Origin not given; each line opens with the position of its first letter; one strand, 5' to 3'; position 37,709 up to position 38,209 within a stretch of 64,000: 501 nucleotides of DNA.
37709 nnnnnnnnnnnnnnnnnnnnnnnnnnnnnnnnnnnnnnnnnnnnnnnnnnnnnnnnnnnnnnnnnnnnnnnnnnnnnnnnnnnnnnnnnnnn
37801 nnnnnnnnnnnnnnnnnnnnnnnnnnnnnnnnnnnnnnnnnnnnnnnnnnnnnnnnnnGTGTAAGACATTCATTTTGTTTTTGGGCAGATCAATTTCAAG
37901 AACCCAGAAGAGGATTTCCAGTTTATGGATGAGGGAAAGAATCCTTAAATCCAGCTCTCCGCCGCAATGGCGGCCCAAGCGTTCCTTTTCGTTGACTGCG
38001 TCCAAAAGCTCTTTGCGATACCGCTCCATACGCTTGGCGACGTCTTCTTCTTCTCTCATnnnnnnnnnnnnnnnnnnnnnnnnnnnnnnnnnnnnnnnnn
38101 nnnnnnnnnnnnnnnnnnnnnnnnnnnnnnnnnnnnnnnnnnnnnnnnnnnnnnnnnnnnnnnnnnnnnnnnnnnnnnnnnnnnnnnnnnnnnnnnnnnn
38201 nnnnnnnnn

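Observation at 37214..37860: Orphan cobalamin riboswitch pointed at convergently transcribed genes, with no downstream CDS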

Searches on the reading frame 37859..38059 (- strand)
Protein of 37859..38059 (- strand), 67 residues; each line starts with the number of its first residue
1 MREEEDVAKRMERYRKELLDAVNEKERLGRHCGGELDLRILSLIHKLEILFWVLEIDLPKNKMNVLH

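Call 21: find_homologous_proteins(query=window:37859-38059:-, max_evalue=0.01)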
Query seq(67 aa) (67 aa): 7 proteins with E <= 0.01 among 7 candidates.
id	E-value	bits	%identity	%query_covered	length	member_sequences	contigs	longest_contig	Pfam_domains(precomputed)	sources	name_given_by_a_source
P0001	9.9e-35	135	94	100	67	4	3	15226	-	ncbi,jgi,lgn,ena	jgi:hypothetical protein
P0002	5.6e-32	126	88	100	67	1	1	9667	-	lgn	-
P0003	2.5e-31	124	90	100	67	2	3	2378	-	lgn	-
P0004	3.5e-31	124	87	100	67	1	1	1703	-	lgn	-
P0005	3.0e-30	121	87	100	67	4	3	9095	-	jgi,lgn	jgi:hypothetical protein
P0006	5.3e-29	117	84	100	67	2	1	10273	-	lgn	-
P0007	3.5e-27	111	81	100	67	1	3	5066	-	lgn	-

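Call 22: find_encoding_contigs(protein=P0007, flank=3000, max_places=4)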
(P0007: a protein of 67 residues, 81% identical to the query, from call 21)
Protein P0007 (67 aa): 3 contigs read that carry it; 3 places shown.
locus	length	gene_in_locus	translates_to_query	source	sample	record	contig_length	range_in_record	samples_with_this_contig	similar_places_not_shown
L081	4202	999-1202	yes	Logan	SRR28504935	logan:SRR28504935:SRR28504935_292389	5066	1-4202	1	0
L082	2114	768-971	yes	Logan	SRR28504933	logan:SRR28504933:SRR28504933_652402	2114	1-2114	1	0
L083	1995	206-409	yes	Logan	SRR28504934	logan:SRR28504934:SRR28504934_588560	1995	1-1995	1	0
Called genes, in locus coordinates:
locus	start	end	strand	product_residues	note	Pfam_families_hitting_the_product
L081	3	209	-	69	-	?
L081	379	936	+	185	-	PF00881:Nitroreductase, PF14512:TM1586_NiRdase (weak)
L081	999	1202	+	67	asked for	-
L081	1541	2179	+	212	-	PF02607:B12-binding_2, PF02310:B12-binding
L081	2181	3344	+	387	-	PF01208:URO-D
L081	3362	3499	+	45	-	-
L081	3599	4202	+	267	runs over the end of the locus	PF00809:Pterin_bind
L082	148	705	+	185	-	PF00881:Nitroreductase, PF14512:TM1586_NiRdase (weak)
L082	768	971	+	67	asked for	-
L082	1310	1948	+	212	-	PF02607:B12-binding_2, PF02310:B12-binding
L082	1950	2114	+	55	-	?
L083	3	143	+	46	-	?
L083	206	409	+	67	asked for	-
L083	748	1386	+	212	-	PF02607:B12-binding_2, PF02310:B12-binding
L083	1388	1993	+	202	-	?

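Call 23: find_encoding_contigs(protein=P0006, flank=3000, max_places=4)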
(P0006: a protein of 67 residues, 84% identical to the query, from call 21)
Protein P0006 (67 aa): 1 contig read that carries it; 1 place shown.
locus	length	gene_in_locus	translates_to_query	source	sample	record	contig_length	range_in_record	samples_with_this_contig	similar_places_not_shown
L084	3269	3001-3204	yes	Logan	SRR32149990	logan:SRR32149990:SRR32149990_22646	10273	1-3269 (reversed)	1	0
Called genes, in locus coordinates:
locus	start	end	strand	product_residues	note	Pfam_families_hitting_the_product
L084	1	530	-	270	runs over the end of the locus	PF01479:S4, PF00849:PseudoU_synth_2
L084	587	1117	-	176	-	PF07670:Gate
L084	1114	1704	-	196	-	PF07670:Gate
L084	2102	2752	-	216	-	PF00717:Peptidase_S24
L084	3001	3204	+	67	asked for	-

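Call 24: find_encoding_contigs(protein=P0005, flank=3000, max_places=4)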
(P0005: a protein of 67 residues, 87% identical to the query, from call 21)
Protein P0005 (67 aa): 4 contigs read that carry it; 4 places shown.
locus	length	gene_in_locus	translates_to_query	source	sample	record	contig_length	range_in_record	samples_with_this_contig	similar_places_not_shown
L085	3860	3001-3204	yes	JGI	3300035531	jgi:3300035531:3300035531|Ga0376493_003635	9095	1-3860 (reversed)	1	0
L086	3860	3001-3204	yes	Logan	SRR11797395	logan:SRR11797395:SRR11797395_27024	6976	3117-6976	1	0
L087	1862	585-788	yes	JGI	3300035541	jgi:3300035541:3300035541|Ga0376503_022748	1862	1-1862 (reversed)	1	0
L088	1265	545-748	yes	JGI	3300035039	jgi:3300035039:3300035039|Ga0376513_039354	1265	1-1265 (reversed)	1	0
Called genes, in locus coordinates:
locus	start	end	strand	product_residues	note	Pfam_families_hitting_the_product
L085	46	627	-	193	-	PF07670:Gate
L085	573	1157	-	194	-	PF07670:Gate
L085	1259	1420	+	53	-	-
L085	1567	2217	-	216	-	PF00717:Peptidase_S24 (weak)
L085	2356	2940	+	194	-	PF00881:Nitroreductase, PF14512:TM1586_NiRdase (weak)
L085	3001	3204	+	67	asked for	-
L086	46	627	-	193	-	PF07670:Gate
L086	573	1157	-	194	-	PF07670:Gate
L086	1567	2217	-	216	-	PF00717:Peptidase_S24 (weak)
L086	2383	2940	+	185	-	PF00881:Nitroreductase, PF14512:TM1586_NiRdase (weak)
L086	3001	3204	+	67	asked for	-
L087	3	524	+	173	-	?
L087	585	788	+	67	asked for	-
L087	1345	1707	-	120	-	PF03862:SpoVAC_SpoVAEB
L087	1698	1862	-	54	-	?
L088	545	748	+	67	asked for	-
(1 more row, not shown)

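Call 25: find_encoding_contigs(protein=P0002, flank=3000, max_places=4)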
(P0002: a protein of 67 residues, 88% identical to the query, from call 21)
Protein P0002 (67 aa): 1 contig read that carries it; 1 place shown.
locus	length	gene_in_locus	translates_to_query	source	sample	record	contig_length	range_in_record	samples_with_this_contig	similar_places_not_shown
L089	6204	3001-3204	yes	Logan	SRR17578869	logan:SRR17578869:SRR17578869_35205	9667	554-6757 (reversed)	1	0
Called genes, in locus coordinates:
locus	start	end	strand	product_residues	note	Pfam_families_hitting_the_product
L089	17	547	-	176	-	PF07670:Gate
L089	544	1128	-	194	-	PF07670:Gate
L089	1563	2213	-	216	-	PF00717:Peptidase_S24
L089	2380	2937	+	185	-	PF14512:TM1586_NiRdase (faint), PF00881:Nitroreductase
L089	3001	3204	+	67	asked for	-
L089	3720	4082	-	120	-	PF03862:SpoVAC_SpoVAEB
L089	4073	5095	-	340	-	PF07451:SpoVAD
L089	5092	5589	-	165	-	PF03862:SpoVAC_SpoVAEB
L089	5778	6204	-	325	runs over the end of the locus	?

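Call 33: find_homologous_proteins(query=A3, max_evalue=0.01)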
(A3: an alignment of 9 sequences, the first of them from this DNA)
Query A3 (9 sequences) (67 aa, profile of the alignment): 19 proteins with E <= 0.01 among 86 candidates.
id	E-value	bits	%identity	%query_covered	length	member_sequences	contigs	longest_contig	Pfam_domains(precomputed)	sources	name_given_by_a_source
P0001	4.8e-39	150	94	100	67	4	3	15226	-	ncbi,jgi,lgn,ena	jgi:hypothetical protein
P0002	4.1e-38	147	88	100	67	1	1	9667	-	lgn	-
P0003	6.2e-38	146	90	100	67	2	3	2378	-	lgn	-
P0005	7.8e-38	146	87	100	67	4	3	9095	-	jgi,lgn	jgi:hypothetical protein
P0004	1.4e-37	145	87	100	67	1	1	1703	-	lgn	-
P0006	1.8e-36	142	84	100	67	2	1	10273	-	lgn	-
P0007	3.7e-36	141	81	100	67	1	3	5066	-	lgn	-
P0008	5.6e-34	134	72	100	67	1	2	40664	-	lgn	-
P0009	1.3e-32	129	70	100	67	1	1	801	-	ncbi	-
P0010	2.7e-32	128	69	100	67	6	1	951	-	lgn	-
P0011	2.9e-32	128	66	100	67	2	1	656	-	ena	-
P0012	1.0e-31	126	69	100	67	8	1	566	-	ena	-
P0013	3.1e-31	125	70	100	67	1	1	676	-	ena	-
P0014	4.2e-31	124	59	100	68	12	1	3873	-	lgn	-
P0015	6.2e-31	124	69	100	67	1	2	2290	-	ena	-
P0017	9.0e-26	107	60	100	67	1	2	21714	-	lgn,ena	-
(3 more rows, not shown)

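Call 34: find_encoding_contigs(protein=P0008, flank=4000, max_places=3)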
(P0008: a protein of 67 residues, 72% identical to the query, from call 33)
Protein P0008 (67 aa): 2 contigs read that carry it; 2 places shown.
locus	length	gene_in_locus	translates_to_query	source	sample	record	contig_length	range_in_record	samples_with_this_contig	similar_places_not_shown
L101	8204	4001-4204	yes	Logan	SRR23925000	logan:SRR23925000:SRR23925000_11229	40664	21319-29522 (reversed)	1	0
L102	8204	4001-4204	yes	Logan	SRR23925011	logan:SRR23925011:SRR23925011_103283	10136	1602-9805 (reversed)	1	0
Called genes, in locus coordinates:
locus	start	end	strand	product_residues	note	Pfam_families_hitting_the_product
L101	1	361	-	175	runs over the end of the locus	PF01557:FAA_hydrolase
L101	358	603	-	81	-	PF10370:Rv2993c-like_N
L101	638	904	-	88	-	-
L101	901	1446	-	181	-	PF01479:S4, PF00849:PseudoU_synth_2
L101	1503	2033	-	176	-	PF07670:Gate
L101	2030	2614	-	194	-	PF07670:Gate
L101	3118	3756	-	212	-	PF00717:Peptidase_S24 (weak)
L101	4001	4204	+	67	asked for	-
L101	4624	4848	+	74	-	PF00550:PP-binding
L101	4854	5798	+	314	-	PF00478:IMPDH (faint), PF03060:NMO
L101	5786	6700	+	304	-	PF00698:Acyl_transf_1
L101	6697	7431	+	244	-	PF00106:adh_short, PF08659:KR, PF13561:adh_short_C2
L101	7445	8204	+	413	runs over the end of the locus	PF00109:ketoacyl-synt, PF02801:Ketoacyl-synt_C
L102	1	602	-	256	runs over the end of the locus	PF10370:Rv2993c-like_N, PF01557:FAA_hydrolase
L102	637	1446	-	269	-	PF01479:S4, PF00849:PseudoU_synth_2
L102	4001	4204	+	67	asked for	-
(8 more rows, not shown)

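Call 35: find_encoding_contigs(protein=P0017, flank=4000, max_places=3)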
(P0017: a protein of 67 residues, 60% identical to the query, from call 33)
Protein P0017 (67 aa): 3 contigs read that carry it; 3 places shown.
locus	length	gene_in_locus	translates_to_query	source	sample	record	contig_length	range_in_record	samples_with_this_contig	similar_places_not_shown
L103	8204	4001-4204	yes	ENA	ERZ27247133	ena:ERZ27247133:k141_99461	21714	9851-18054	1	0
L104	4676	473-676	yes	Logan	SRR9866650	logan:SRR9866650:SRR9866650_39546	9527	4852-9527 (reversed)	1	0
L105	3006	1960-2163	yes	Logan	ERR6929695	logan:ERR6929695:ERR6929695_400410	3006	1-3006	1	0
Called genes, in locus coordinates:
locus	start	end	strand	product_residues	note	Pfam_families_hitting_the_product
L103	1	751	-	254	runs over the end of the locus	PF10370:Rv2993c-like_N, PF01557:FAA_hydrolase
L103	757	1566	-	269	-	PF01479:S4, PF00849:PseudoU_synth_2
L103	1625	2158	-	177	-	PF07670:Gate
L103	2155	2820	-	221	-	PF07670:Gate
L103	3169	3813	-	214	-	PF00717:Peptidase_S24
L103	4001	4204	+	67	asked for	-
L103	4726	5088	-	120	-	PF03862:SpoVAC_SpoVAEB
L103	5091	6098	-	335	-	PF07451:SpoVAD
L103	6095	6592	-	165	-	PF03862:SpoVAC_SpoVAEB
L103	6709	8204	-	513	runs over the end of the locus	PF17767:NAPRTase_N, PF17956:NAPRTase_C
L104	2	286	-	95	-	?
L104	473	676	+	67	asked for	-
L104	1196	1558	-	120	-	PF03862:SpoVAC_SpoVAEB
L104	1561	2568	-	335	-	PF07451:SpoVAD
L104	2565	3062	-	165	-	PF03862:SpoVAC_SpoVAEB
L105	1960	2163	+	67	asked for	-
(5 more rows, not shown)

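Call 36: find_encoding_contigs(protein=P0014, flank=4000, max_places=3)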
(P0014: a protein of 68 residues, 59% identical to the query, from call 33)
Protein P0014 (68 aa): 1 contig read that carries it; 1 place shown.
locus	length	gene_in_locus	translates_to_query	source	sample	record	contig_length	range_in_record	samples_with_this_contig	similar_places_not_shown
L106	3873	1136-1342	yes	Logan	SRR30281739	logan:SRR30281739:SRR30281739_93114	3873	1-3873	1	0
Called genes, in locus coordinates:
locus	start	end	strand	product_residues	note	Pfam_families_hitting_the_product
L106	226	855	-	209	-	PF00717:Peptidase_S24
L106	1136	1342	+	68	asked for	-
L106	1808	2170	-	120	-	PF03862:SpoVAC_SpoVAEB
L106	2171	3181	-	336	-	PF07451:SpoVAD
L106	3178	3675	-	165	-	PF03862:SpoVAC_SpoVAEB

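Call 37: find_encoding_contigs(protein=P0015, flank=4000, max_places=3)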
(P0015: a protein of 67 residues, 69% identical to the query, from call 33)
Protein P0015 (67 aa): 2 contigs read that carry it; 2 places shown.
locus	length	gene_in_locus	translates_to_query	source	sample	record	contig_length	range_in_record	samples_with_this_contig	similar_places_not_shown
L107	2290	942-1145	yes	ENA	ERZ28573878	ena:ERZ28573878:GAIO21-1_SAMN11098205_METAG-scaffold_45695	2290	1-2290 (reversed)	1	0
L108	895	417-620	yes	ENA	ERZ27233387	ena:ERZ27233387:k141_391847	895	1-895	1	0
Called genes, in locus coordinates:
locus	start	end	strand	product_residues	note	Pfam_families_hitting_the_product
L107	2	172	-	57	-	?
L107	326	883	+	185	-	PF14512:TM1586_NiRdase (weak), PF00881:Nitroreductase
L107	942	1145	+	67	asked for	-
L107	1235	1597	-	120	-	PF03862:SpoVAC_SpoVAEB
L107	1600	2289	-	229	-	?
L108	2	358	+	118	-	?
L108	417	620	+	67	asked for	-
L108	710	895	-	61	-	?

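Call 70: search_solved_structures(query=A5, max_evalue=10)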
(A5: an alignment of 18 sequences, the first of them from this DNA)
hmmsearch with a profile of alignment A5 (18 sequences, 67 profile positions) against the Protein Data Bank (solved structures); distinct sequences matched with E-value up to 10: 4.
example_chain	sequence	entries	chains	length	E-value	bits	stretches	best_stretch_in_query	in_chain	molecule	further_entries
6dkj_C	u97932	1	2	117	1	12.6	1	6-38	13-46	Gastric inhibitory polypeptide receptor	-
2qkh_A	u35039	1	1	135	1.3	12.3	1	6-38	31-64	Glucose-dependent insulinotropic polypeptide receptor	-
4hj0_A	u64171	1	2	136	1.3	12.3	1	6-38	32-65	Gastric inhibitory polypeptide receptor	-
9k32_A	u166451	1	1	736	2.8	11.2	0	3-46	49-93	HNH nuclease domain-containing protein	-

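Call 71: search_protein_families(library=pfam, alignment_id=A5, max_evalue=10)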
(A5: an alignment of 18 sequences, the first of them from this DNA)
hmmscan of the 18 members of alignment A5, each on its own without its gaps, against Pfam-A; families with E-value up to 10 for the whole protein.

A. member 1, seq(67 aa): 0 families

B. families by the number of members that match (of 18 scanned): 1 family
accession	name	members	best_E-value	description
PF04428.19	Choline_kin_N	1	0.18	Choline kinase N terminus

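Call 75: predict_structure(alignment_id=A5)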
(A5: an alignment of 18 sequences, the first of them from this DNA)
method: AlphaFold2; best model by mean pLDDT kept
length: 67 residues; sequences in the alignment: 18
mean_pLDDT: 85.0   pTM: 0.69
mean pLDDT of the five models: 85.0, 82.6, 82.2, 80.7, 80.4
residues with pLDDT >= 90: 36; 70-90: 19; 50-70: 9; < 50: 3
segments of 3 or more residues with pLDDT < 50: none
pLDDT, mean of each block of 10 residues (from residue 1): 84 97 92 89 96 76 50
secondary structure, 60 per line:
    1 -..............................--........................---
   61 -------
elements in order: H2-31 H34-57

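Call 77: fold_search(model_id=the predicted structure, library=pdb)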
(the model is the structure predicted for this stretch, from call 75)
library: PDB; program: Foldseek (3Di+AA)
matches with E <= 10: 148; with E <= 0.001: 0
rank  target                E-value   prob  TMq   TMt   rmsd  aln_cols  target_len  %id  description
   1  8eup_h                6.1e-01  0.90  0.66  0.38   5.2        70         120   17  Ytm1 associated 60S nascent ribosome State 1A (released 2022-11-30)
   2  5j0k_A                7.4e-01  0.99  0.72  0.66   2.2        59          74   29  De novo design of protein homo-oligomers with modular hydrogen bond network-mediated specificity (released 2016-05-25)
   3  5j0k_B                1.1e+00  0.97  0.73  0.67   2.1        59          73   29  De novo design of protein homo-oligomers with modular hydrogen bond network-mediated specificity (released 2016-05-25)
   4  8esq_h                1.1e+00  0.87  0.70  0.39   5.3        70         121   18  Ytm1 associated nascent 60S ribosome State 2 (released 2022-11-30)
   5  8eti_h                1.2e+00  0.82  0.70  0.40   5.2        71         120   17  Fkbp39 associated 60S nascent ribosome State 1 (released 2022-11-30)
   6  6c48_D                1.2e+00  0.95  0.71  0.56   1.7        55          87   20  Crystal structure of B-Myb-LIN9-LIN52 complex (released 2018-09-19)
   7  8cwy_B                1.3e+00  0.96  0.73  0.67   1.9        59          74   25  Accurate computational design of genetically encoded 3D protein crystals (released 2023-11-01)
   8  7p47_B                1.9e+00  0.84  0.73  0.71   2.5        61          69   16  Structure of the E3 ligase Smc5/Nse2 in complex with Ubc9-SUMO thioester mimetic (released 2021-11-24)
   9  6c48_A                2.2e+00  0.87  0.71  0.57   1.7        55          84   20  Crystal structure of B-Myb-LIN9-LIN52 complex (released 2018-09-19)
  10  8ywg                  2.2e+00  0.85  0.68  0.05   1.5        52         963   21  The structure of ASFV DNA polymerase in apo state (released 2025-02-05)
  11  8ova_Bk               2.3e+00  0.84  0.68  0.38   1.3        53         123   19  CRYO-EM STRUCTURE OF TRYPANOSOMA BRUCEI PROCYCLIC FORM 80S RIBOSOME : PARENTAL STRAIN (released 2023-11-29)
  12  5j0j_B                2.3e+00  0.69  0.63  0.61   2.3        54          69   20  De novo design of protein homo-oligomers with modular hydrogen bond network-mediated specificity (released 2016-05-25)
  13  6jyi_B                2.5e+00  0.82  0.69  0.30   1.7        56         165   21  Crystal structure of the PadR-like transcriptional regulator BC1756 from Bacillus cereus (released 2019-06-26)
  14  7p48_6                2.5e+00  0.66  0.70  0.11   2.8        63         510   11  Staphylococcus aureus ribosome in complex with Sal(B) (released 2022-02-02)
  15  8i9p_Lh               2.5e+00  0.60  0.68  0.39   4.9        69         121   17  Cryo-EM structure of a Chaetomium thermophilum pre-60S ribosomal subunit - State Mak16 (released 2023-05-17)
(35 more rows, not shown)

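Call 78: find_encoding_contigs(protein=P0010, flank=1500, max_places=3)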
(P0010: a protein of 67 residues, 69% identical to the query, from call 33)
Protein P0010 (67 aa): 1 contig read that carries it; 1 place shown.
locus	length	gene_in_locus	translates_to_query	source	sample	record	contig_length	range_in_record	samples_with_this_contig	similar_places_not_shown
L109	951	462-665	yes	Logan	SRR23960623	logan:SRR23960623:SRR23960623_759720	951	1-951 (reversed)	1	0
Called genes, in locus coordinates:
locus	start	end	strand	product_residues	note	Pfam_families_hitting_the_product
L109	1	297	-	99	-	?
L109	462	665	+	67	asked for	-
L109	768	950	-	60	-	?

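Call 79: find_encoding_contigs(protein=P0009, flank=1500, max_places=3)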
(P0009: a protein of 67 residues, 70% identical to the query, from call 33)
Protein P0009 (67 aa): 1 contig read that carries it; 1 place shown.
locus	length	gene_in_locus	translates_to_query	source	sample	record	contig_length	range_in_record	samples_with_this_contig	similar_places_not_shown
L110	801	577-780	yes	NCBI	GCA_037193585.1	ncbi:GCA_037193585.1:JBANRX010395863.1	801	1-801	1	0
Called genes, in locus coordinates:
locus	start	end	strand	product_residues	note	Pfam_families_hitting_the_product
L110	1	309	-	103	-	?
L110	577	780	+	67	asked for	-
